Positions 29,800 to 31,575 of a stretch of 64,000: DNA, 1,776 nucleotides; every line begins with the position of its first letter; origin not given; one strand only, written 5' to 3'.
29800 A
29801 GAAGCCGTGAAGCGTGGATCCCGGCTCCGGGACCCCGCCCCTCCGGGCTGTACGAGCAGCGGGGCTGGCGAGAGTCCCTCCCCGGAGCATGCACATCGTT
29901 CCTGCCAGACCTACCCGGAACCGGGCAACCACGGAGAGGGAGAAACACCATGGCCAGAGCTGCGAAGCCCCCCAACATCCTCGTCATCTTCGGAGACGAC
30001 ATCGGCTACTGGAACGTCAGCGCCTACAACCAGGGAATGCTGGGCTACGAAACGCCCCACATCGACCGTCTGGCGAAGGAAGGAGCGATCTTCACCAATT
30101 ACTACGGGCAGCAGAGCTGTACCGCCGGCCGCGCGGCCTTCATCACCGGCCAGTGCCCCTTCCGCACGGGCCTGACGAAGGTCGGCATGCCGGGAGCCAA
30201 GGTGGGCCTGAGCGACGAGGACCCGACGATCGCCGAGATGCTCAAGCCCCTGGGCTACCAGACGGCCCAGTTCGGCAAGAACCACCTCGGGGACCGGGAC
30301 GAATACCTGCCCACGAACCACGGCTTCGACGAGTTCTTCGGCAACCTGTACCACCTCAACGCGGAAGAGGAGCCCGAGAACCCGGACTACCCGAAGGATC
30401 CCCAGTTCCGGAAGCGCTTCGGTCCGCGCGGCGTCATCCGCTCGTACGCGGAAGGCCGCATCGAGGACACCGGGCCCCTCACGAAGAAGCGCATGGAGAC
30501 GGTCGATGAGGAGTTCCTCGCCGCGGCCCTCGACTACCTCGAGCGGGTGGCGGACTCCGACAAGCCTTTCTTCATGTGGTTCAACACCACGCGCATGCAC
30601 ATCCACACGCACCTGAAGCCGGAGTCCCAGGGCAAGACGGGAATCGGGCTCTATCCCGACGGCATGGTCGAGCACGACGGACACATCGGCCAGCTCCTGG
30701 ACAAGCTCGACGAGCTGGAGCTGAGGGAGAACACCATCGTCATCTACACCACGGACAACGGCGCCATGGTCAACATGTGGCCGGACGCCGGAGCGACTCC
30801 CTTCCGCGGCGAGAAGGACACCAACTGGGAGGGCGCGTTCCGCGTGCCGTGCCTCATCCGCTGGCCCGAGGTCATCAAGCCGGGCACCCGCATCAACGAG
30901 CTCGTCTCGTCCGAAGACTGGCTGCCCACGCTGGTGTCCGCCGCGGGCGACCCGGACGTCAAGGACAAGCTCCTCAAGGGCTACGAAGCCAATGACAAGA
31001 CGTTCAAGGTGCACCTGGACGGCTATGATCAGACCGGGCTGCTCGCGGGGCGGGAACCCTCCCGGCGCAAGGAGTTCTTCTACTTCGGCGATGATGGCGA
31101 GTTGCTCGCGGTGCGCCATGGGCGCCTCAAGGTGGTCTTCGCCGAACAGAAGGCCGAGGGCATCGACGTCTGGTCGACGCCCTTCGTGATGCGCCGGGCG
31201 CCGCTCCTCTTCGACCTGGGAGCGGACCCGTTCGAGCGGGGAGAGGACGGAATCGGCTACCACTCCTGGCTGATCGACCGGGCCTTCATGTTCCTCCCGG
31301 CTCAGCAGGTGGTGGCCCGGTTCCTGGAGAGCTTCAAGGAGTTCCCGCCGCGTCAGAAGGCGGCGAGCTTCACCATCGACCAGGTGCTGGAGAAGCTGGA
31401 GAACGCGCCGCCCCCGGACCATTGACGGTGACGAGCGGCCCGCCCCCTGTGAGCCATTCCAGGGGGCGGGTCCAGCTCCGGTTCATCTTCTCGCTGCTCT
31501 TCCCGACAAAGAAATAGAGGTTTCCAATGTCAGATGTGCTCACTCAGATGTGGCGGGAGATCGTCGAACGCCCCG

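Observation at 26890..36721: Sulfate-ester locus: SulP-HAD-sulfatase operon plus an inverted sulfatase paralog, FGE and aquaporin; both sulfatases carry CTAGR (Ala-for-Pro) motifs and lack signal peptides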

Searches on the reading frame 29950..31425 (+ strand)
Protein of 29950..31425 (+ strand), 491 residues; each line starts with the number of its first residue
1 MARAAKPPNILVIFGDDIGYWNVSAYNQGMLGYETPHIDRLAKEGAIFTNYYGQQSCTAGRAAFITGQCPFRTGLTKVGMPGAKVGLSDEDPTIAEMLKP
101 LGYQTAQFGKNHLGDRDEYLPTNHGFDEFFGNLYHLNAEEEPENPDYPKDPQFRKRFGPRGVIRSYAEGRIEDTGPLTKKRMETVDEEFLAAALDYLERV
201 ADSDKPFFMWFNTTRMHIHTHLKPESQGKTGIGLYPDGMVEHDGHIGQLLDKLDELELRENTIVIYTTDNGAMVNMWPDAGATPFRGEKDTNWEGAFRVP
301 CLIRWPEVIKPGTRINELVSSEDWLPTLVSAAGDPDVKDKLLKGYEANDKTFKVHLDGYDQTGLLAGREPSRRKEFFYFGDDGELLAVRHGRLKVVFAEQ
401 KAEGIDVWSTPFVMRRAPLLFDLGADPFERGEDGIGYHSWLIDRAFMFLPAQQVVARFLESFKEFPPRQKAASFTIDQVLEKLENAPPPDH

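Call 3: search_protein_families(library=pfam, proteins=[window:29950-31425:+], max_evalue=0.001)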
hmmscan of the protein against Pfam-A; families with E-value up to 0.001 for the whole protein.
window:29950-31425:+ (491 aa): 4 families
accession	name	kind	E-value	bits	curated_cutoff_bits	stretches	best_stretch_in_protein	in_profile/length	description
PF00884.28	Sulfatase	-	1e-55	189.6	25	1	8-333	1-300/301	Sulfatase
PF16347.10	SGSH_C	-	7.3e-06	26.6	29.3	1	292-333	11-52/154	N-sulphoglucosamine sulphohydrolase, C-terminal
PF01663.27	Phosphodiest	-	2.5e-05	24.5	23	1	34-272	19-221/342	Type I phosphodiesterase / nucleotide pyrophosphatase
PF14707.11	Sulfatase_C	-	2.6e-05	25.2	30.9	1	372-430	2-68/127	C-terminal region of aryl-sulfatase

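Call 6: search_protein_families(library=ncbifam, proteins=[window:29950-31425:+], max_evalue=0.001)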
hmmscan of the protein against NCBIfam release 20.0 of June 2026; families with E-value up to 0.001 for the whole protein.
window:29950-31425:+ (491 aa): 5 families
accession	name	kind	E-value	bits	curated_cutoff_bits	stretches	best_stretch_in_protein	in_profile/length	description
NF010322.0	PRK13759.1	equivalog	1.4e-26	93.1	481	2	5-150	4-142/486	arylsulfatase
TIGR03417.1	chol_sulfatase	equivalog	4.1e-24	85.3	433.45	2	8-129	3-115/500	choline-sulfatase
NF045661.1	HdlasePehA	equivalog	2e-11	43.2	900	2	9-109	4-98/506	phosphoric/sulfuric ester hydrolase PehA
NF052527.1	Mn_arylsulf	exception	9.5e-11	41.3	850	1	8-113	2-103/479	manganese-dependent arylsulfatase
NF038282.1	LapC_YejM_PbgA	exception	7.5e-07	27.8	825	1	193-329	378-497/584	LPS biosynthesis-modulating metalloenzyme YejM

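Call 7: search_solved_structures(query=window:29950-31425:+, max_evalue=0.00001, show_alignments=2)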
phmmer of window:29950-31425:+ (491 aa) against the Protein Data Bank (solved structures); distinct sequences matched with E-value up to 0.00001: 77 (the best 60 are shown).
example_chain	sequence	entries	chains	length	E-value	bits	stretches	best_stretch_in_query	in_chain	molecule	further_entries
7aj0_A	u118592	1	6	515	9e-57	196.1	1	2-452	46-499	Arylsulfatase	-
1e2s_P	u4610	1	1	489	1.7e-47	165.5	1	6-467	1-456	Arylsulfatase A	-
1e1z_P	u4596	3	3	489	1.8e-47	165.4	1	6-467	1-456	Arylsulfatase A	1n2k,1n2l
1e3c_P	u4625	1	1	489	2e-47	165.2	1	6-467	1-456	Arylsulfatase A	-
1auk_A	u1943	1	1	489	3.8e-47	164.3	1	6-467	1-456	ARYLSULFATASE A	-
1e33_P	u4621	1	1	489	1.8e-46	162.1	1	6-463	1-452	Arylsulfatase A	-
4fdi_A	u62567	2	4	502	2e-44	155.3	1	5-346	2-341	N-acetylgalactosamine-6-sulfatase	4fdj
8eg3_A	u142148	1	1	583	2.1e-42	148.6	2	192-346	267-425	Steryl-sulfatase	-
1p49_A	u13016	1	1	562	3.7e-42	147.9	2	192-346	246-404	STERYL-SULFATASE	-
3ed4_A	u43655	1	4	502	2.1e-38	135.5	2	2-218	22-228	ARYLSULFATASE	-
6prm_A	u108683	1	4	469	2.1e-38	135.5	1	5-333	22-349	exo-4S-kappa carrageenan S1 sulfatase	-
6s20_C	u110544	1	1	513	5.3e-38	134.1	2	200-431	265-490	N-acetylgalactosamine-6-O-sulfatase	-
6psm_A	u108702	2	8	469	1.8e-37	132.4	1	5-333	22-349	exo-4S-kappa carrageenan S1 sulfatase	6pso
9hh3_A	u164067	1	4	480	9.7e-37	130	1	7-353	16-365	Sulfatase, family S1-19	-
6bia_A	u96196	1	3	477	2.5e-36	128.6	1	6-338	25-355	Sulfatase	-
4cxk_A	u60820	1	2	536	1.3e-18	70.2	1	5-149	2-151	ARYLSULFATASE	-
1hdh_A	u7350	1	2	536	3.6e-17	65.4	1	5-149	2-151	Arylsulfatase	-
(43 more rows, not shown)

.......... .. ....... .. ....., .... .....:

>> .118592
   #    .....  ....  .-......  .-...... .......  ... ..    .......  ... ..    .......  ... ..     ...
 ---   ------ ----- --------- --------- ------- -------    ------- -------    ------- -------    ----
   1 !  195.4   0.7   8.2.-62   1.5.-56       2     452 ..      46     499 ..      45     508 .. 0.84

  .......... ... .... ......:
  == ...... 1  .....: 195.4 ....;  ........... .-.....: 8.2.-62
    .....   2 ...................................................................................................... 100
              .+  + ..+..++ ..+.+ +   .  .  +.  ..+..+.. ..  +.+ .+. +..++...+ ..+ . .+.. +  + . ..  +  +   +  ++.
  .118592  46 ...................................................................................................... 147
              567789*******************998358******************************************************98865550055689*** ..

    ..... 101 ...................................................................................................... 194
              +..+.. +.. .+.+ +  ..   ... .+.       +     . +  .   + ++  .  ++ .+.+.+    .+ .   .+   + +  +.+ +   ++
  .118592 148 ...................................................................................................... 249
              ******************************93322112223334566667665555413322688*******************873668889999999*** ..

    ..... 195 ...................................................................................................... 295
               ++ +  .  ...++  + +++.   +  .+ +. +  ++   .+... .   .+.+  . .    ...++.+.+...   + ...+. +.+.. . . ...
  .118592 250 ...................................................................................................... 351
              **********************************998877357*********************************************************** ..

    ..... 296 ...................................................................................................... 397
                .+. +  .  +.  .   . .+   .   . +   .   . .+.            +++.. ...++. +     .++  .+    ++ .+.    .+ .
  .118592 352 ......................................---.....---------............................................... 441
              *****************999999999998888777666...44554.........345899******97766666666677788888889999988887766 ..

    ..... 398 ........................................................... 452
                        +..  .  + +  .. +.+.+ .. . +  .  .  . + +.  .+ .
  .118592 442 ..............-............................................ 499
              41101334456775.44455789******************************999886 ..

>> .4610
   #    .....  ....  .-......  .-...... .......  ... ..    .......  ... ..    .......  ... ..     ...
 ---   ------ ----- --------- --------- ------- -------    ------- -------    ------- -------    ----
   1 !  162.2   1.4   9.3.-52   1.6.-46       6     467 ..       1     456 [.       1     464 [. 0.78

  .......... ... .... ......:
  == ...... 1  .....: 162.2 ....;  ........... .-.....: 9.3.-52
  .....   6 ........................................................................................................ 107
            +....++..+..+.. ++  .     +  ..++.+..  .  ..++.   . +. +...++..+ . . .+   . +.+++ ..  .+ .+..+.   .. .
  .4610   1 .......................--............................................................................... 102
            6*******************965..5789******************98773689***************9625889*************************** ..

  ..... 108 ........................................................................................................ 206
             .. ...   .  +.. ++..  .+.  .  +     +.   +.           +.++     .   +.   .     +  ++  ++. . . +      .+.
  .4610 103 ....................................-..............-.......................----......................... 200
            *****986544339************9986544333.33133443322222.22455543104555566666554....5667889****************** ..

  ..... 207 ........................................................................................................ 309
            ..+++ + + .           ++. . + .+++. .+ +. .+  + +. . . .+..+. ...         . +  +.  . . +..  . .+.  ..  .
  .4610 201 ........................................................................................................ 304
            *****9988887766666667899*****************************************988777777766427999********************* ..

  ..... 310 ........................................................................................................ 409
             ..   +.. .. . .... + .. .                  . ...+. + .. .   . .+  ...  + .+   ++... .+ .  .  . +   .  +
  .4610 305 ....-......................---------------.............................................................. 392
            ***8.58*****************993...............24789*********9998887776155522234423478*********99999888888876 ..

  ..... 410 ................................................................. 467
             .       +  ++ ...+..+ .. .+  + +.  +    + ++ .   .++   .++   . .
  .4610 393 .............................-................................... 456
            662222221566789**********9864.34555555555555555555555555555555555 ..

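Call 9: find_homologous_proteins(query=window:29950-31425:+, max_evalue=1e-20)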
Query window:29950-31425:+ (491 aa): 8000 proteins with E <= 1e-20 among 8000 candidates; the best 120 are listed.
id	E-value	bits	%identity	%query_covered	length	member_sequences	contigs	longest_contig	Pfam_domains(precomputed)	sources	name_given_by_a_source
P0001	0.0e+0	1060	89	100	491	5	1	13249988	PF00884.29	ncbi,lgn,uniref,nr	ncbi:arylsulfatase [Archangium violaceum]|uniref:arylsulfatase n=1 Tax=Archangium violaceum TaxID=83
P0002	0.0e+0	1047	89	99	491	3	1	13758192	PF00884.29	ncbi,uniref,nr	ncbi:arylsulfatase [Archangium lansingense]|uniref:Arylsulfatase n=1 Tax=Archangium lansingense TaxI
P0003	6.8e-269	911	77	99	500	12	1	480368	PF14707.12,PF00884.29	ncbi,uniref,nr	ncbi:arylsulfatase [Myxococcus qinghaiensis]|uniref:arylsulfatase n=1 Tax=Myxococcus qinghaiensis Ta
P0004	4.3e-268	908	67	97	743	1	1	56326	PF14707.12,PF16347.11,PF00884.29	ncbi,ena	-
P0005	6.5e-268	908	77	99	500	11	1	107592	PF14707.12,PF00884.29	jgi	-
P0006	1.3e-266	903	76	99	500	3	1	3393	PF01663.28,PF16347.11,PF00884.29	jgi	jgi:arylsulfatase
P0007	9.3e-265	897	76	99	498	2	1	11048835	PF01663.28,PF00884.29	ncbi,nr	ncbi:arylsulfatase [Myxococcus fulvus 124B02]|nr:arylsulfatase [Myxococcus fulvus 124B02]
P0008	1.0e-262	890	75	99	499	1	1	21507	PF14707.12,PF16347.11,PF00884.29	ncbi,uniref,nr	ncbi:arylsulfatase [Corallococcus exiguus]|uniref:arylsulfatase n=1 Tax=Corallococcus exiguus TaxID=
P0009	1.0e-262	890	75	99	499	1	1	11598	PF14707.12,PF16347.11,PF00884.29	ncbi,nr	ncbi:arylsulfatase [Corallococcus sp. AB004]|nr:arylsulfatase [Corallococcus sp. AB004]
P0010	2.8e-262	889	75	99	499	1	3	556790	PF14707.12,PF16347.11,PF00884.29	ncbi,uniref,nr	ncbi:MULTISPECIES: arylsulfatase [Corallococcus]|uniref:arylsulfatase n=1 Tax=Corallococcus TaxID=83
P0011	9.9e-261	884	74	99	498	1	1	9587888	PF14707.12,PF00884.29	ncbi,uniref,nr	ncbi:arylsulfatase [Corallococcus coralloides]|uniref:Arylsulfatase n=1 Tax=Corallococcus coralloide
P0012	3.0e-260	882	74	99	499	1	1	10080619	PF14707.12,PF16347.11,PF00884.29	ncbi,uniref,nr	ncbi:arylsulfatase [Corallococcus coralloides DSM 2259]|uniref:Arylsulfatase n=1 Tax=Corallococcus c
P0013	3.3e-260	882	74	99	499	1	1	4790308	PF14707.12,PF16347.11,PF00884.29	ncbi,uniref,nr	ncbi:arylsulfatase [Corallococcus exiguus]|uniref:arylsulfatase n=1 Tax=Corallococcus exiguus TaxID=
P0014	8.1e-260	881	74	100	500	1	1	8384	PF14707.12,PF16347.11,PF00884.29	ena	-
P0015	1.4e-259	880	75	98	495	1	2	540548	PF14707.12,PF00884.29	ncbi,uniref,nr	ncbi:arylsulfatase [Corallococcus sp. BB11-1]|uniref:arylsulfatase n=1 Tax=Corallococcus sp. BB11-1 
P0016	2.2e-259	879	74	99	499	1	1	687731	PF16347.11,PF00884.29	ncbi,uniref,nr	ncbi:arylsulfatase [Corallococcus sp. AS-1-6]|uniref:arylsulfatase n=1 Tax=Corallococcus sp. AS-1-6 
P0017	1.0e-258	877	74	99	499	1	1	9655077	PF16347.11,PF00884.29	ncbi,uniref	ncbi:arylsulfatase [Corallococcus coralloides]|uniref:arylsulfatase n=1 Tax=Corallococcus coralloide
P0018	2.1e-258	876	73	100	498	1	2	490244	PF14707.12,PF00884.29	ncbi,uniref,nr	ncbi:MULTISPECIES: arylsulfatase [Corallococcus]|uniref:arylsulfatase n=1 Tax=Corallococcus TaxID=83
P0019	1.2e-256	871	73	99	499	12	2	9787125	PF00884.29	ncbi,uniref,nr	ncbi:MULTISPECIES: arylsulfatase [unclassified Corallococcus]|uniref:arylsulfatase n=1 Tax=unclassif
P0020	5.6e-256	868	72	99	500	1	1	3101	PF14707.12,PF01663.28,PF00884.29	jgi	jgi:arylsulfatase A-like enzyme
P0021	1.1e-248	844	73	99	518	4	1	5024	PF14707.12,PF16347.11,PF00884.29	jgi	jgi:arylsulfatase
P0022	7.5e-248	841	72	99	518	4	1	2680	PF14707.12,PF01663.28,PF16347.11,PF00884.29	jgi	-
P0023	7.7e-247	838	72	97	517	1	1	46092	PF16347.11,PF00884.29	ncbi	ncbi:MAG: arylsulfatase [Candidatus Entotheonellia bacterium]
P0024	4.0e-246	836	71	98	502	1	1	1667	PF16347.11,PF00884.29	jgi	jgi:arylsulfatase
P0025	4.3e-246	836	72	99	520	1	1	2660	PF16347.11,PF00884.29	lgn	-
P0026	5.6e-246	835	71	98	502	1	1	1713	PF16347.11,PF00884.29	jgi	jgi:arylsulfatase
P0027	2.3e-245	833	71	98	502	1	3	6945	PF16347.11,PF00884.29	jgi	jgi:arylsulfatase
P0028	3.6e-245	833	72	98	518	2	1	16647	PF14707.12,PF16347.11,PF00884.29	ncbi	-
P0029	1.3e-244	831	72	97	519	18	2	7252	PF16347.11,PF00884.29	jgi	jgi:arylsulfatase A-like enzyme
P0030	2.1e-244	830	71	99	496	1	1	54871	PF16347.11,PF00884.29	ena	-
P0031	5.9e-244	829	72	98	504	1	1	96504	PF16347.11,PF00884.29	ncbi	ncbi:MAG: arylsulfatase [bacterium]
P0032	9.1e-244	828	71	98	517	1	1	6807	PF16347.11,PF00884.29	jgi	jgi:arylsulfatase A-like enzyme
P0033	1.0e-243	828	71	98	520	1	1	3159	PF16347.11,PF00884.29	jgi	jgi:arylsulfatase A-like enzyme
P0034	2.1e-243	827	71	99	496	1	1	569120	PF16347.11,PF00884.29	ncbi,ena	-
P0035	3.4e-243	826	71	97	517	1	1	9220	PF16347.11,PF00884.29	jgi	jgi:arylsulfatase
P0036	4.0e-243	826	71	97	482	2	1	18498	PF14707.12,PF16347.11,PF00884.29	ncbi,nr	ncbi:MAG TPA: arylsulfatase, partial [Armatimonadota bacterium]|nr:arylsulfatase [Armatimonadota bac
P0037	5.0e-243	826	71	99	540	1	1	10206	PF00884.29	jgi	jgi:arylsulfatase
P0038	6.6e-243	825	63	93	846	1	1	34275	PF14707.12,PF16347.11,PF00884.29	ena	-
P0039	9.2e-243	825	71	97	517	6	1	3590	PF14707.12,PF16347.11,PF00884.29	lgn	-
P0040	1.3e-242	824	70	100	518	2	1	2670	PF14707.12,PF16347.11,PF00884.29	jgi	jgi:arylsulfatase A-like enzyme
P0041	3.5e-242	823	71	99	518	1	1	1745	PF16347.11,PF00884.29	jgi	-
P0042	3.6e-242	823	71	99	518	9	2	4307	PF16347.11,PF00884.29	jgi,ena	-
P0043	4.5e-242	822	70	100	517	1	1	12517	PF14707.12,PF16347.11,PF00884.29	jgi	jgi:arylsulfatase A-like enzyme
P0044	6.4e-242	822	71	98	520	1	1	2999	PF00884.29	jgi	jgi:arylsulfatase A-like enzyme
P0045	9.6e-242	821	71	98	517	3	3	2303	PF16347.11,PF00884.29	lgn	-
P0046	1.1e-241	821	71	99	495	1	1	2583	PF14707.12,PF00884.29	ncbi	-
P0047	1.6e-241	821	71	99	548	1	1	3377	PF16347.11,PF00884.29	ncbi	-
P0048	2.5e-241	820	70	98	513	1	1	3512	PF16347.11,PF00884.29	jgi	jgi:arylsulfatase A-like enzyme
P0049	2.5e-241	820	70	99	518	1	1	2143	PF16347.11,PF00884.29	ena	-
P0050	3.0e-241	820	71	98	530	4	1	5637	PF16347.11,PF00884.29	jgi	-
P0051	3.3e-241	820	70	100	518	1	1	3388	PF14707.12,PF01663.28,PF16347.11,PF00884.29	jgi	jgi:arylsulfatase A-like enzyme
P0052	5.8e-241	819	70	98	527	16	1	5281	PF16347.11,PF00884.29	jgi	jgi:arylsulfatase A-like enzyme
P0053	8.2e-241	818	70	98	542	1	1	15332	PF16347.11,PF00884.29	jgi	jgi:arylsulfatase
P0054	9.0e-241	818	70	99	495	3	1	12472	PF00884.29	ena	-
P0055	3.3e-240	816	70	99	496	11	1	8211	PF16347.11,PF00884.29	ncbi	-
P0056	3.8e-240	816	71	99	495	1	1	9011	PF14707.12,PF01663.28,PF16347.11,PF00884.29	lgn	-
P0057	4.3e-240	816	70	98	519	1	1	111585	PF14707.12,PF16347.11,PF00884.29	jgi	jgi:arylsulfatase A-like enzyme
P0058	8.5e-240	815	70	98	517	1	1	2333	PF14707.12,PF16347.11,PF00884.29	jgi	-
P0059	1.7e-239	814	70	98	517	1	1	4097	PF00884.29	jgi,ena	-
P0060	4.9e-239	812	69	99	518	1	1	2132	PF16347.11,PF00884.29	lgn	-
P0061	5.3e-239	812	71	97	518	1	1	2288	PF16347.11,PF00884.29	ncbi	-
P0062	5.4e-239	812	70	97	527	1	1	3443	PF14707.12,PF16347.11,PF00884.29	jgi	-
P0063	9.4e-239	811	70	97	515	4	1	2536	PF16347.11,PF00884.29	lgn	-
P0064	9.7e-239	811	70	98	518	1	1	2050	PF00884.29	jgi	-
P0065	1.4e-238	811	70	97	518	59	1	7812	PF16347.11,PF00884.29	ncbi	-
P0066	1.7e-238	811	69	98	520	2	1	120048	PF01663.28,PF16347.11,PF00884.29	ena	-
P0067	2.6e-238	810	70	97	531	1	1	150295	PF00884.29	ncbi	-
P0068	3.0e-238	810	70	98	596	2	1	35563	PF00884.29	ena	-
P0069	3.8e-238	809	69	99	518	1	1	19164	PF00884.29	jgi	-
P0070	3.8e-238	809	69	99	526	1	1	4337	PF16347.11,PF00884.29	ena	-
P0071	5.3e-238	809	70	99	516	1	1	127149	PF00884.29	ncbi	-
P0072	2.8e-237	807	67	99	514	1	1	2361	PF14707.12,PF00884.29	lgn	-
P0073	4.1e-237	806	69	98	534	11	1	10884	PF14707.12,PF00884.29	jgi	-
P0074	8.6e-237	805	68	98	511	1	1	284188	PF14707.12,PF00884.29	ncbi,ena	-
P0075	2.3e-236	804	69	98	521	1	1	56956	PF16347.11,PF00884.29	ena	-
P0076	2.4e-236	803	68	99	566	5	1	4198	PF14707.12,PF00884.29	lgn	-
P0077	4.0e-236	803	69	98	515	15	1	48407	PF00884.29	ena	-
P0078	4.7e-236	802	70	97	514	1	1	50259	PF16347.11,PF00884.29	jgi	jgi:arylsulfatase A-like enzyme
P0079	6.1e-236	802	70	98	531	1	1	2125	PF16347.11,PF00884.29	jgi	jgi:arylsulfatase A-like enzyme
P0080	6.3e-236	802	66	98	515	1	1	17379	PF00884.29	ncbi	-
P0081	8.0e-236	802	68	99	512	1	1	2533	PF00884.29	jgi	jgi:arylsulfatase A-like enzyme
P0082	8.4e-236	802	69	98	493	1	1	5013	PF16347.11,PF00884.29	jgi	jgi:arylsulfatase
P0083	1.0e-235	801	69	98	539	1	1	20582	PF00884.29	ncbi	-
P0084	1.1e-235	801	70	97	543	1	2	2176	PF14707.12,PF16347.11,PF00884.29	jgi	jgi:arylsulfatase A-like enzyme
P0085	1.3e-235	801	67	99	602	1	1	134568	PF14707.12,PF00884.29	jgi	jgi:arylsulfatase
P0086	1.7e-235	801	70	97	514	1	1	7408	PF16347.11,PF00884.29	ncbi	ncbi:MAG: arylsulfatase [Candidatus Aminicenantes bacterium]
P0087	2.0e-235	800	70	97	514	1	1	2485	PF16347.11,PF00884.29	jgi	jgi:arylsulfatase A-like enzyme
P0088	2.3e-235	800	69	99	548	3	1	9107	PF00884.29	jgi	jgi:arylsulfatase A-like enzyme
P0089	2.6e-235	800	69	98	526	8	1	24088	PF00884.29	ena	-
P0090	2.6e-235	800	70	97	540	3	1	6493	PF00884.29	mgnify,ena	mgnify:FL=1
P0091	3.3e-235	800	68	98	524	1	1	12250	PF00884.29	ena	-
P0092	4.5e-235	799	69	97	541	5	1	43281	PF00884.29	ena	-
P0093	6.9e-235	799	67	98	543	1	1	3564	PF00884.29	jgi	jgi:arylsulfatase A-like enzyme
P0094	7.1e-235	799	70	97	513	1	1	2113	PF16347.11,PF00884.29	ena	-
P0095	7.8e-235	798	69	99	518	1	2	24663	PF16347.11,PF00884.29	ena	-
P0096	8.2e-235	798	68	98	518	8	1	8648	PF14707.12,PF16347.11,PF00884.29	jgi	jgi:arylsulfatase A-like enzyme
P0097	9.4e-235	798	68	99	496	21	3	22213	PF01663.28,PF00884.29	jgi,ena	-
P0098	1.2e-234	798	69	98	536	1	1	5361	PF00884.29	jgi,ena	-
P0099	1.7e-234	797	68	99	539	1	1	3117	PF00884.29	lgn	-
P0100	1.8e-234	797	69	98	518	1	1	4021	PF16347.11,PF00884.29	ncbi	-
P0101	2.4e-234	797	67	98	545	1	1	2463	PF00884.29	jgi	jgi:arylsulfatase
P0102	2.6e-234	797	69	97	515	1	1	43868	PF16347.11,PF00884.29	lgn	-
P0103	2.6e-234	797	69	98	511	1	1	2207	PF16347.11,PF00884.29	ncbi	-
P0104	2.7e-234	797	68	98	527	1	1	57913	PF16347.11,PF00884.29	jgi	jgi:arylsulfatase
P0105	2.7e-234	797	69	98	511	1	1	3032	PF16347.11,PF00884.29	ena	-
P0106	2.9e-234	797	68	99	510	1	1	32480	PF00884.29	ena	-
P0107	5.4e-234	796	68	99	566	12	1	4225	PF14707.12,PF00884.29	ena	-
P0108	5.9e-234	796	69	98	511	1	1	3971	PF14707.12,PF00884.29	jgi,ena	-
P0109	6.7e-234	795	69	98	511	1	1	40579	PF14707.12,PF00884.29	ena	-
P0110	8.6e-234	795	68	99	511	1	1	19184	PF14707.12,PF00884.29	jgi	jgi:arylsulfatase A-like enzyme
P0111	8.7e-234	795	67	98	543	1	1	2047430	PF00884.29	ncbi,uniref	ncbi:arylsulfatase [Ensifer sp. NPDC090286]|uniref:arylsulfatase n=1 Tax=Ensifer sp. NPDC090286 TaxI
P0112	8.7e-234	795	67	98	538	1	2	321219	PF00884.29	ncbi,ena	-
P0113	9.1e-234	795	68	98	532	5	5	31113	PF14707.12,PF00884.29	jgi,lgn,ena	-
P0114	1.3e-233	794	67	99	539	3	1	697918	PF00884.29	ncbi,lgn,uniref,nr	ncbi:arylsulfatase [Rhizobium sp. ARZ01]|uniref:arylsulfatase n=1 Tax=Rhizobium sp. ARZ01 TaxID=2769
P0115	1.3e-233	794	68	99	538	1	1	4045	PF01663.28,PF00884.29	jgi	jgi:arylsulfatase A-like enzyme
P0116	1.4e-233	794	68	99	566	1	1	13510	PF14707.12,PF00884.29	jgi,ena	-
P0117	1.4e-233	794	66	99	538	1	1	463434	PF00884.29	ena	-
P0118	1.5e-233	794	67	98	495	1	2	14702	PF16347.11,PF00884.29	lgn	-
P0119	1.5e-233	794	68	98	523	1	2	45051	PF00884.29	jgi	jgi:arylsulfatase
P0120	1.7e-233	794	67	98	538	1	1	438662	PF00884.29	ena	-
